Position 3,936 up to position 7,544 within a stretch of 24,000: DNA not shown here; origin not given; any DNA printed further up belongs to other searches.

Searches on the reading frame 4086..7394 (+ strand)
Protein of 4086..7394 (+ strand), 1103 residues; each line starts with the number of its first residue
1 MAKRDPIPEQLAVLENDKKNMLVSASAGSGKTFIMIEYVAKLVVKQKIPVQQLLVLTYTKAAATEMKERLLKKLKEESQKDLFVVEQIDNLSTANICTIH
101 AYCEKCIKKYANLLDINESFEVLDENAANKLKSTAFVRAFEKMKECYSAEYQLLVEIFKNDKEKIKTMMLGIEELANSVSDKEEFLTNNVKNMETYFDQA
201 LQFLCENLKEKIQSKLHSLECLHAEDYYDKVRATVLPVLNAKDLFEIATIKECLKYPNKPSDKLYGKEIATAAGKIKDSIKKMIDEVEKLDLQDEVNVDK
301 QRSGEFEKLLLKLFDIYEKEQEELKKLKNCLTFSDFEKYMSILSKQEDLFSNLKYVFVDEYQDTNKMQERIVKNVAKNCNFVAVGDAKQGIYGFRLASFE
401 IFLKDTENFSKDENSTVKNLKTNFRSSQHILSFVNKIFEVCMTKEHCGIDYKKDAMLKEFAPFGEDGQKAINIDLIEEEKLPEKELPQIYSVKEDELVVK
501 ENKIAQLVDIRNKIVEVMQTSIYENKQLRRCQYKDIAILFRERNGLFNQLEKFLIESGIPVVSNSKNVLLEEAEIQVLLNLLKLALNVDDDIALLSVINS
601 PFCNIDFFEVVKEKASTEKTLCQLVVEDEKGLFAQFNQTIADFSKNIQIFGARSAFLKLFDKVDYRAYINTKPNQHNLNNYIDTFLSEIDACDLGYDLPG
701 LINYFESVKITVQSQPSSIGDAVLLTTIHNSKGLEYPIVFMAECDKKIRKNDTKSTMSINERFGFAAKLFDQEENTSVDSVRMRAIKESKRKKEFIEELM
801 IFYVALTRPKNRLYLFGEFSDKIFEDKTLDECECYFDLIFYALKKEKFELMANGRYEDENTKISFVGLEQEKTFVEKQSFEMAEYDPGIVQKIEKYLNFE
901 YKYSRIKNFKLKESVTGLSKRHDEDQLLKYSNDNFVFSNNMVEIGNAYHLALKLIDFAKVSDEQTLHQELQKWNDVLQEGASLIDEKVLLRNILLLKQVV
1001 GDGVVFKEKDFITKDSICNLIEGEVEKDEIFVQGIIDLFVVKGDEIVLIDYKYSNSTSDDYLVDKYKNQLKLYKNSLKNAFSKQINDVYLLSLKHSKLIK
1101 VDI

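Call 7: search_protein_families(library=pfam, proteins=[window:4086-7394:+])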
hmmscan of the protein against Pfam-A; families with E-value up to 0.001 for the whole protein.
window:4086-7394:+ (1103 aa): 8 families
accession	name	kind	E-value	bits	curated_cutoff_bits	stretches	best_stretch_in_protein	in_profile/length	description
PF00580.27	UvrD-helicase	-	1.4e-48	166.4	23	1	8-409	3-270/271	UvrD/REP helicase N-terminal domain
PF13361.12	UvrD_C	-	2.3e-28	100.1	25.6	1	419-815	2-345/350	UvrD-like helicase C-terminal domain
PF13245.12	AAA_19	-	1.9e-19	70.6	25.1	1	15-395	8-134/134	AAA domain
PF00270.35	DEAD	-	1.5e-08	35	26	1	17-79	13-73/167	DEAD/DEAH box helicase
PF13538.12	UvrD_C_2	-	2.7e-06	27.6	27.4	1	724-747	3-26/52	UvrD-like helicase C-terminal domain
PF12705.13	PDDEXK_1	-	3.4e-05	24.4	22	1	943-1080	36-172/247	PD-(D/E)XK nuclease superfamily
PF04851.21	ResIII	-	0.0003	21.2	22.5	1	13-87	18-92/164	Type III restriction enzyme, res subunit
PF13604.12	AAA_30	-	0.00033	20.9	27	0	13-69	13-65/191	AAA domain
